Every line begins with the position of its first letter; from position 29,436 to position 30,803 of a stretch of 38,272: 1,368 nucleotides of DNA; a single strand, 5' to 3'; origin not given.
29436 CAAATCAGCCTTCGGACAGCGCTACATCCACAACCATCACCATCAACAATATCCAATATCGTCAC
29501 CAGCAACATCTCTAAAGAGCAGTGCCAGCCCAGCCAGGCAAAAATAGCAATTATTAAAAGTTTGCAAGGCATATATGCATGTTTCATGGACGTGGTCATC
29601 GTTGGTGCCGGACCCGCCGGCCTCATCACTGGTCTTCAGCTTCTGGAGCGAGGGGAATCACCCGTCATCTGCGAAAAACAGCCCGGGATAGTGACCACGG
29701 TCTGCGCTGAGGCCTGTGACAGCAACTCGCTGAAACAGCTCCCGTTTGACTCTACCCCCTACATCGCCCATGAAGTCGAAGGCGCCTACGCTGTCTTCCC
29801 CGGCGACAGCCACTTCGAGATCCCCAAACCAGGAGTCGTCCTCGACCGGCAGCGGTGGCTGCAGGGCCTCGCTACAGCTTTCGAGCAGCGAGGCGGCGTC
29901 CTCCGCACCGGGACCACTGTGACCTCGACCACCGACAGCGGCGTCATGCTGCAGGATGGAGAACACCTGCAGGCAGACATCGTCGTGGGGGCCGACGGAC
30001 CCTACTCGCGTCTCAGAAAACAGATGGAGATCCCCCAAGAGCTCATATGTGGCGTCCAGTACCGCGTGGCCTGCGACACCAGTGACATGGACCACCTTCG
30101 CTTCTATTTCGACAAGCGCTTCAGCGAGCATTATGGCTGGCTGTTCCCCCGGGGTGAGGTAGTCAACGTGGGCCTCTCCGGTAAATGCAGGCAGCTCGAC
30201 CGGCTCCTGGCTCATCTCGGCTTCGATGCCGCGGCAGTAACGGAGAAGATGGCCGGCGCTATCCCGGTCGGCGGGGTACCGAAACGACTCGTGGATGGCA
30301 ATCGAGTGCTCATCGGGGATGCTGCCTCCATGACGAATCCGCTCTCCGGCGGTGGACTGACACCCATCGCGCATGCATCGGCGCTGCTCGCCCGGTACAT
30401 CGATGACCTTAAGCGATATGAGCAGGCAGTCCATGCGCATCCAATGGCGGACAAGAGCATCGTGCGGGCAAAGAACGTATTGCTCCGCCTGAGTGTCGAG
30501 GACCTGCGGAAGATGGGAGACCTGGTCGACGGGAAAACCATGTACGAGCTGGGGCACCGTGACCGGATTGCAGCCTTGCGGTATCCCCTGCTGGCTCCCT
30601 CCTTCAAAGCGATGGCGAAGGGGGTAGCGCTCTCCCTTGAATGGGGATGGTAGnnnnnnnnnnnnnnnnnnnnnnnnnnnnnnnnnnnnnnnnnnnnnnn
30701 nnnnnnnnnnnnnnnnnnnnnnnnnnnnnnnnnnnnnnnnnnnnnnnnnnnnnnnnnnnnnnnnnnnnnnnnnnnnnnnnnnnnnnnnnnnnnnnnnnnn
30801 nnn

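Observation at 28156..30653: B12-binding radical SAM enzyme directly upstream of geranylgeranyl reductase: candidate undescribed archaeal lipid-tailoring step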

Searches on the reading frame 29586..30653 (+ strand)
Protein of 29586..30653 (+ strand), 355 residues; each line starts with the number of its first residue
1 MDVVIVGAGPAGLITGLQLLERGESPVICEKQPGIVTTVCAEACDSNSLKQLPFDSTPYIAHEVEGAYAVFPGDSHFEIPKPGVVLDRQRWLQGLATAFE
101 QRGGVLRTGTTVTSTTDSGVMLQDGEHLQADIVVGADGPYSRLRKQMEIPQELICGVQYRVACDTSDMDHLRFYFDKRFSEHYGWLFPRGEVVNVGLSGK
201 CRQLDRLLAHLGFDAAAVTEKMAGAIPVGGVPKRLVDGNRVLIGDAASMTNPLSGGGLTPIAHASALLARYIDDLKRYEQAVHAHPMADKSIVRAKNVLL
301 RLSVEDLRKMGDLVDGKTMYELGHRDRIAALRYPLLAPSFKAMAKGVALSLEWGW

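Call 6: search_protein_families(library=pfam, proteins=[window:29586-30653:+], max_evalue=0.001)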
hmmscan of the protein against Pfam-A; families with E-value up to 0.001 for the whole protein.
window:29586-30653:+ (355 aa): 7 families
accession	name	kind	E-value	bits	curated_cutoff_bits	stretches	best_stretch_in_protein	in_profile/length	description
PF01266.30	DAO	-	1e-14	55.3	27.9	2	77-190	138-261/353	FAD dependent oxidoreductase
PF05834.18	Lycopene_cycl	-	2.3e-11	43.8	23.4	2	2-173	1-174/380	Lycopene cyclase protein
PF01494.25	FAD_binding_3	-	3.6e-11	43.3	22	1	2-48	3-49/349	FAD binding domain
PF08491.16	SE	-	2.6e-05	23.9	20.1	0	241-280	133-172/276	Squalene epoxidase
PF07992.20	Pyr_redox_2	-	6.1e-05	23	26.1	0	1-38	1-38/291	Pyridine nucleotide-disulphide oxidoreductase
PF22578.2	GGR_cat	-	0.00016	21.9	27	1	155-198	4-49/88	Geranylgeranyl reductase catalytic domain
PF00890.30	FAD_binding_2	-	0.00031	20.5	20.4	1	2-42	1-42/414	FAD binding domain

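Call 7: search_protein_families(library=ncbifam, proteins=[window:29586-30653:+], max_evalue=0.001)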
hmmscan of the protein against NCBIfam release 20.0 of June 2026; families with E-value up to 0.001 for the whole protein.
window:29586-30653:+ (355 aa): 54 families (the best 25 are shown)
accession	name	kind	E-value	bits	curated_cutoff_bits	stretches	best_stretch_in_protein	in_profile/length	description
TIGR02032.1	GG-red-SF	subfamily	6.1e-44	150.9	158.8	1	1-269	1-294/297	geranylgeranyl reductase family protein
TIGR02023.1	BchP-ChlP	subfamily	1.5e-15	57.1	343.3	1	124-274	138-300/388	geranylgeranyl diphosphate reductase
NF041080.1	DGGGPL_reductase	equivalog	2.1e-15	56.5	580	1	2-273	3-312/447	digeranylgeranylglycerophospholipid reductase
NF041160.1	DGGPL_Thplmales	equivalog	6.3e-13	48.4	780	1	2-260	5-298/396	digeranylgeranylglycerophospholipid reductase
TIGR01988.1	Ubi-OHases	subfamily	9.2e-13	47.8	224.65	1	115-152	139-176/387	ubiquinone biosynthesis hydroxylase, UbiH/UbiF/VisC/COQ6 family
NF005313.0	PRK06847.1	subfamily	5.3e-12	45.4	372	1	3-164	7-189/375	hypothetical protein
TIGR01790.1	carotene-cycl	subfamily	2.4e-10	40.1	209.5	1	2-143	1-142/387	lycopene cyclase family protein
NF006593.0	PRK09126.1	equivalog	3.3e-10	39.4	420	1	113-151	140-178/393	5-demethoxyubiquinol-8 5-hydroxylase UbiM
NF004831.0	PRK06183.1-5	equivalog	7e-09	34.6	546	1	2-52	10-60/568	bifunctional 3-(3-hydroxy-phenyl)propionate/3-hydroxycinnamic acid hydroxylase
NF005691.0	PRK07494.1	equivalog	9.2e-09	34.3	459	0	112-149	139-176/404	UbiH/UbiF family hydroxylase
NF005243.0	PRK06753.1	equivalog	9.3e-09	34.6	365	0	116-149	127-160/374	hypothetical protein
NF004780.0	PRK06126.1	subfamily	1.2e-08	33.7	445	1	2-46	10-54/552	hypothetical protein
NF049967.1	QhpG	equivalog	1.6e-08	33.9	240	1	3-144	1-145/423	flavin-dependent monooxygenase QhpG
NF005566.0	PRK07236.1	subfamily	1.6e-08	33.9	333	1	117-148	130-161/386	hypothetical protein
TIGR02028.1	ChlP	equivalog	1e-07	31.1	505.3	1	117-285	136-317/398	geranylgeranyl reductase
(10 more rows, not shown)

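Call 32: find_homologous_proteins(query=window:29586-30653:+, max_evalue=1e-10)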
Query window:29586-30653:+ (355 aa): 175 proteins with E <= 1e-10 among 8000 candidates; the best 120 are listed.
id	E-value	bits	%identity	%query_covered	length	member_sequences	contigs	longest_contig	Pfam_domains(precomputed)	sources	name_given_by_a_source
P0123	3.3e-238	807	100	100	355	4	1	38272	PF01266.31,PF05834.19,PF01494.26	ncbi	ncbi:MAG: NAD(P)/FAD-dependent oxidoreductase [Thermoplasmatota archaeon]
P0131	2.0e-202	690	85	100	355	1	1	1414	PF01266.31,PF22578.3,PF05834.19,PF01494.26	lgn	-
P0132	1.6e-193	661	81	100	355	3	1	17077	PF01266.31,PF05834.19,PF01494.26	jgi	jgi:flavin-dependent dehydrogenase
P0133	2.9e-190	650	81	100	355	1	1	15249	PF01266.31,PF05834.19,PF01494.26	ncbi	ncbi:MAG: NAD(P)/FAD-dependent oxidoreductase [Thermoplasmatota archaeon]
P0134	6.4e-190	649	80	100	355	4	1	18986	PF01266.31,PF05834.19,PF01494.26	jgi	-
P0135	1.1e-187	641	79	100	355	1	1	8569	PF01266.31,PF05834.19,PF01494.26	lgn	-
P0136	1.7e-183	628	77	100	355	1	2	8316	PF01266.31,PF07992.21,PF05834.19,PF01494.26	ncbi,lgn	-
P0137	1.5e-124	434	80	69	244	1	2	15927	PF05834.19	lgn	-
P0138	4.2e-117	409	51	100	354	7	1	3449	PF01266.31,PF05834.19,PF01494.26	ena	-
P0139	7.7e-117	408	52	100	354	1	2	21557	PF01266.31,PF05834.19,PF01494.26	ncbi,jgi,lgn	-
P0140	1.3e-116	408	51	100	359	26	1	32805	PF01266.31,PF22578.3,PF01494.26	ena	-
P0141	3.3e-115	403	51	100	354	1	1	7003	PF01266.31,PF05834.19,PF01494.26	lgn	-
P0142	2.5e-114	400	51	100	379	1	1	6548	PF01266.31,PF03486.21,PF05834.19,PF01494.26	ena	-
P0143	7.1e-114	399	51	100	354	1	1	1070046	PF01266.31,PF07992.21,PF03486.21,PF05834.19,PF01494.26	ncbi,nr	ncbi:MAG: NAD(P)/FAD-dependent oxidoreductase [Thermoplasmatales archaeon]|nr:MAG: NAD(P)/FAD-depend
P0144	2.2e-112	394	52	100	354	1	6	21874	PF01266.31,PF05834.19,PF01494.26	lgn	-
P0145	2.6e-112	393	50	100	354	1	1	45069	PF01266.31,PF22578.3,PF05834.19,PF01494.26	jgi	-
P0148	8.6e-110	385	47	97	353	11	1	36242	PF01266.31,PF05834.19,PF01494.26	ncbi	-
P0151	4.7e-101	356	49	97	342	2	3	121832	PF01266.31,PF01494.26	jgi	-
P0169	4.3e-83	297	43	100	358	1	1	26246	PF01266.31,PF22578.3,PF13450.13,PF00890.31,PF07992.21,PF03486.21,PF05834.19,PF01494.26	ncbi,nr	ncbi:MAG: NAD(P)/FAD-dependent oxidoreductase [Dehalococcoidales bacterium]|nr:NAD(P)/FAD-dependent 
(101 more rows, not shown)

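Call 33: find_encoding_contigs(protein=P0134, flank=6000, max_places=2)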
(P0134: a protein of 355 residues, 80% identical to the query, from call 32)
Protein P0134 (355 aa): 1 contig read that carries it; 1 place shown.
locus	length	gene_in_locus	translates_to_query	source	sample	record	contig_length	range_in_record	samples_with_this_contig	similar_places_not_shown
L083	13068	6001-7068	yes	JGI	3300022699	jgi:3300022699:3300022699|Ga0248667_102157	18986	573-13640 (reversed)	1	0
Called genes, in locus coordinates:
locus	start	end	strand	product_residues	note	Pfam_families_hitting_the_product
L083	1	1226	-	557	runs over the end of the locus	PF01268:FTHFS, PF01656:CbiA (faint)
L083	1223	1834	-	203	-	PF04961:FTCD_C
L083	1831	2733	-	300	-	PF07837:FTCD_N, PF02971:FTCD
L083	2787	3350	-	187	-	PF25213:HVO_A0261_N, PF01047:MarR (faint), PF13412:HTH_24 (faint), PF06969:HemN_C (weak)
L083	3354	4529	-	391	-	PF09825:BPL_N (faint)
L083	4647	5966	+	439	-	PF02310:B12-binding, PF04055:Radical_SAM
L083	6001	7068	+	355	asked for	PF01494:FAD_binding_3 (faint), PF05834:Lycopene_cycl (faint), PF01266:DAO (weak)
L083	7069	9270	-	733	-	PF02743:dCache_1, PF22673:MCP-like_PDC_1, PF00672:HAMP, PF00989:PAS, PF08448:PAS_4, PF13188:PAS_8, PF13426:PAS_9, PF08447:PAS_3, +1 more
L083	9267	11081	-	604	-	PF01590:GAF, PF13185:GAF_2 (weak), PF00989:PAS, PF08448:PAS_4, PF13188:PAS_8 (weak), PF13426:PAS_9, PF08447:PAS_3 (weak), PF02518:HATPase_c, +3 more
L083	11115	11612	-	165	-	PF09824:ArsR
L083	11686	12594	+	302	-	PF00288:GHMP_kinases_N, PF08544:GHMP_kinases_C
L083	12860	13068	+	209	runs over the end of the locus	-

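Call 34: find_encoding_contigs(protein=P0143, flank=6000, max_places=2)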
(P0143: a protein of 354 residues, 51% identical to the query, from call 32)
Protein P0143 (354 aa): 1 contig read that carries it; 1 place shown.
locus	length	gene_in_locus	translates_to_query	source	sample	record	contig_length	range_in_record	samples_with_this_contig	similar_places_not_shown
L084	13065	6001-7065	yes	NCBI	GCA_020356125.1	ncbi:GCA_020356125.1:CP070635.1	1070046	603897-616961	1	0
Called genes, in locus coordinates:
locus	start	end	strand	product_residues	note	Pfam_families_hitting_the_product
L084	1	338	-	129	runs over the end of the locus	-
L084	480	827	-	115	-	-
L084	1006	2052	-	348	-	PF01758:SBF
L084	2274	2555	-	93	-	-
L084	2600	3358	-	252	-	PF01135:PCMT, PF13489:Methyltransf_23, PF01209:Ubie_methyltran, PF05175:MTS (weak), PF13847:Methyltransf_31, PF08241:Methyltransf_11, PF08242:Methyltransf_12, PF13649:Methyltransf_25, +3 more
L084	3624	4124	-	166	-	-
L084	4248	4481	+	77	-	-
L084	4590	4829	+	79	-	-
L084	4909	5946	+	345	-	PF04055:Radical_SAM, PF13186:SPASM (weak)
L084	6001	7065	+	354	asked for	PF01266:DAO (faint), PF01494:FAD_binding_3 (faint), PF03486:HI0933_like (faint), PF05834:Lycopene_cycl (faint), PF07992:Pyr_redox_2 (faint)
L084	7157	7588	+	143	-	PF00164:Ribosom_S12_S23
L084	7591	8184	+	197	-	PF00177:Ribosomal_S7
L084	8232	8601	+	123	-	PF00009:GTP_EFTU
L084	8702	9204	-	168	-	PF02745:MCR_alpha_N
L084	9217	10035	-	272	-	PF02240:MCR_gamma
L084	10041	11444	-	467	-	PF02783:MCR_beta_N, PF02241:MCR_beta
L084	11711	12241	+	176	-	PF07690:MFS_1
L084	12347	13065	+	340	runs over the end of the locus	PF00752:XPG_N, PF00867:XPG_I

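Call 35: find_encoding_contigs(protein=P0140, flank=6000, max_places=2)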
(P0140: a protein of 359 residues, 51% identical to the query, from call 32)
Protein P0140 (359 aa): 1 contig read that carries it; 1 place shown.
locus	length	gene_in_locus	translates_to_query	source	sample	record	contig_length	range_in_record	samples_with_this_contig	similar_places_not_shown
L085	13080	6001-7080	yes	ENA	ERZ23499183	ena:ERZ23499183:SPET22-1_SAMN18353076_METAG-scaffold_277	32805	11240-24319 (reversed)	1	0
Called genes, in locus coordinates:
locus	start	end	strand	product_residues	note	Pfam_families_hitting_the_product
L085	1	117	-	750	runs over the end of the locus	PF11271:PorA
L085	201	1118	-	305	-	PF01266:DAO (faint), PF07992:Pyr_redox_2, PF12831:FAD_oxidored (faint), PF13738:Pyr_redox_3, PF00070:Pyr_redox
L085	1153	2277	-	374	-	PF00795:CN_hydrolase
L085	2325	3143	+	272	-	PF02540:NAD_synthase, PF03054:tRNA_Me_trans (faint)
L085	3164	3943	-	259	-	PF01193:RNA_pol_L, PF01000:RNA_pol_A_bac, PF00037:Fer4 (faint), PF12838:Fer4_7 (weak), PF13187:Fer4_9 (weak), PF13237:Fer4_10 (weak)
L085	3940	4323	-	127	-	PF00411:Ribosomal_S11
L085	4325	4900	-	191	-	PF01479:S4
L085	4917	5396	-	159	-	PF00416:Ribosomal_S13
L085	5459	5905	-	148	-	PF01325:Fe_dep_repress, PF02742:Fe_dep_repr_C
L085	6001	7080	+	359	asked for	PF01266:DAO (faint), PF01494:FAD_binding_3 (weak), PF22578:GGR_cat (weak)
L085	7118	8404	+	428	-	PF00501:AMP-binding, PF14535:AMP-binding_C_2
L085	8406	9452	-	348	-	-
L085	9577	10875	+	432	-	PF00501:AMP-binding, PF14535:AMP-binding_C_2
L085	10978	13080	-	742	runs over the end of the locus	PF02743:dCache_1, PF22673:MCP-like_PDC_1, PF00672:HAMP, PF00989:PAS, PF08448:PAS_4, PF13188:PAS_8, PF13426:PAS_9, PF08447:PAS_3, +3 more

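Call 36: find_encoding_contigs(protein=P0169, flank=6000, max_places=2)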
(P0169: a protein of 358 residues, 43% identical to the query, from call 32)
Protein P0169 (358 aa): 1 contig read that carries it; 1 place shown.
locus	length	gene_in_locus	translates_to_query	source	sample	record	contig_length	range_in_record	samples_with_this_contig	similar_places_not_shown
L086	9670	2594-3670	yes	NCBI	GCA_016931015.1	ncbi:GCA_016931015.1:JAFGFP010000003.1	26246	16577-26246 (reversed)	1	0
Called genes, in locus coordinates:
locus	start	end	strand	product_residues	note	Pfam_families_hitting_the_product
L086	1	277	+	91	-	PF03129:HGTP_anticodon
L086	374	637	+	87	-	-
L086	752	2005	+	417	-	PF00149:Metallophos, PF12850:Metallophos_2 (faint)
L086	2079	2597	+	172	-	PF06445:GyrI-like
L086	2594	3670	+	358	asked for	PF00890:FAD_binding_2 (weak), PF01266:DAO (weak), PF01494:FAD_binding_3 (weak), PF03486:HI0933_like (faint), PF05834:Lycopene_cycl (faint), PF07992:Pyr_redox_2 (weak), PF13450:NAD_binding_8 (faint), PF22578:GGR_cat (weak)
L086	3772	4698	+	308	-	PF00005:ABC_tran, PF13304:AAA_21, PF13732:DrrA1-3_C (weak)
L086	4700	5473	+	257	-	PF01061:ABC2_membrane, PF12679:ABC2_membrane_2 (weak), PF12698:ABC2_membrane_3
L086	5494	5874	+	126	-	PF04126:Cyclophil_like, PF18050:Cyclophil_like2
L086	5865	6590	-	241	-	PF00156:Pribosyltran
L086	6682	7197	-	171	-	PF00156:Pribosyltran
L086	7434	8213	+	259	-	PF01975:SurE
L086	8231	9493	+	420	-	PF00675:Peptidase_M16, PF05193:Peptidase_M16_C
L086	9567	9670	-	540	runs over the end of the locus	PF00118:Cpn60_TCP1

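Call 38: search_protein_families(library=ncbifam, proteins=[L084:4909-5946:+], max_evalue=0.00001)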
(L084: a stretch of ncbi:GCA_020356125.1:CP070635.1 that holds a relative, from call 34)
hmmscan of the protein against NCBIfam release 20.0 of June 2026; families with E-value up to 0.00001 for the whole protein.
L084:4909-5946:+ (345 aa): 66 families (the best 25 are shown)
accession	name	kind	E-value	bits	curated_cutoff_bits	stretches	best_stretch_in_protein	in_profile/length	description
TIGR04103.1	rSAM_nif11_3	equivalog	2.7e-67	227.2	725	1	11-336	7-343/412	nif11-class peptide radical SAM maturase 3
TIGR03913.1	rad_SAM_trio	equivalog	4.2e-64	216.7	591.75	1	4-339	14-356/477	GDL motif peptide-associated radical SAM/SPASM maturase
TIGR04545.1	rSAM_ahbD_hemeb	equivalog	2e-54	185.3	500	1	11-337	2-337/339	heme b synthase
TIGR04133.1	rSAM_w_lipo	hypoth_equivalog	1.6e-50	172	425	1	11-317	26-330/350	TIGR04133 family radical SAM/SPASM protein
TIGR04053.2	TIGR04053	equivalog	1.8e-49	168.9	395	2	8-215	7-219/366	TIGR04053 family radical SAM/SPASM domain-containing protein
TIGR04055.1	rSAM_NirJ2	equivalog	1.6e-44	152.8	500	1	11-337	2-324/326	putative heme d1 biosynthesis radical SAM protein NirJ2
NF050035.1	rSAM_WgK_link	exception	1e-42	146.5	650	2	6-209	6-212/367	radical SAM/SPASM peptide maturase WgkB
TIGR04546.1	rSAM_ahbC_deAc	equivalog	6.3e-41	140.5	650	2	11-168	41-198/390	12,18-didecarboxysiroheme deacetylase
TIGR03962.1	mycofact_rSAM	equivalog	2.7e-40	138.6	265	1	7-323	10-318/339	mycofactocin radical SAM maturase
TIGR04051.1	rSAM_NirJ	equivalog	6.2e-40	137.3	515.45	2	11-166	4-159/354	heme d1 biosynthesis radical SAM protein NirJ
TIGR04054.1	rSAM_NirJ1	equivalog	1.4e-38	132.5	650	2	11-166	38-193/387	putative heme d1 biosynthesis radical SAM protein NirJ1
TIGR04347.1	pseudo_SAM_Halo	equivalog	7.1e-36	124.3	525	2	11-164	40-193/390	TIGR04347 family pseudo-SAM/SPASM protein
TIGR04250.1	SCM_rSAM_ScmE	equivalog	8.4e-36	123.6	400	1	8-333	2-343/358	SynChlorMet cassette radical SAM/SPASM protein ScmE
TIGR04303.1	GeoRSP_rSAM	equivalog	6.7e-34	117.9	400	1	8-335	4-324/325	GeoRSP system radical SAM/SPASM protein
NF045574.1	sacti_mat_StsB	exception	9.3e-33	113.8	625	1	12-163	99-249/466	StsB family radical SAM/SPASM domain sactipeptide maturase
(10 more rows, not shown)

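Call 40: search_solved_structures(query=window:29586-30653:+, max_evalue=0.001)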
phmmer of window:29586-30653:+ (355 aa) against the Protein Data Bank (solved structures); distinct sequences matched with E-value up to 0.001: 16.
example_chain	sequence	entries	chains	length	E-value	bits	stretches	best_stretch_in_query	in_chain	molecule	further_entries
3oz2_A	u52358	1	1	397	1.2e-13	54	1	2-265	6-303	Digeranylgeranylglycerophospholipid reductase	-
7da9_A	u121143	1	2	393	3.1e-05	26.3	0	232-260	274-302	6-hydroxy-3-succinoylpyridine 3-monooxygenase HspB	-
4opl_A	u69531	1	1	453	0.00015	24.1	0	2-258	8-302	Conserved Archaeal protein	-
4opt_A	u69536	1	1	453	0.00015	24.1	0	2-258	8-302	Conserved Archaeal protein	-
2q6u_A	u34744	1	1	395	0.00035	22.8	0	2-31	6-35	NikD protein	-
2oln_A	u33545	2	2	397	0.00036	22.8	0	2-31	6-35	nikD protein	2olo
3hzl_A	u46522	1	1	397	0.00036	22.8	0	2-31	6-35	NikD protein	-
7ctq_A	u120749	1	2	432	0.00046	22.5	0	3-272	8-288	Peptidyl tryptophan dihydroxylase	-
8rqh_A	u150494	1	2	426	0.0006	22.1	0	107-174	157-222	Tropone 2-monooxygenase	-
4bk3_A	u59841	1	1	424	0.00066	21.9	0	95-194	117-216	PROBABLE SALICYLATE MONOOXYGENASE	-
4bjy_A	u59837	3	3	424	0.00068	21.9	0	95-194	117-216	PROBABLE SALICYLATE MONOOXYGENASE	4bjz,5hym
4bk1_A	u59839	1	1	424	0.00068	21.9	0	95-194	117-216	PROBABLE SALICYLATE MONOOXYGENASE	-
4bk2_A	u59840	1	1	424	0.00068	21.9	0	95-194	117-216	PROBABLE SALICYLATE MONOOXYGENASE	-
4opu_A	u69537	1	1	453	0.0009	21.5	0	2-258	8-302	Conserved Archaeal protein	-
3atq_A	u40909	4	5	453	0.00099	21.4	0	2-258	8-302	Conserved Archaeal protein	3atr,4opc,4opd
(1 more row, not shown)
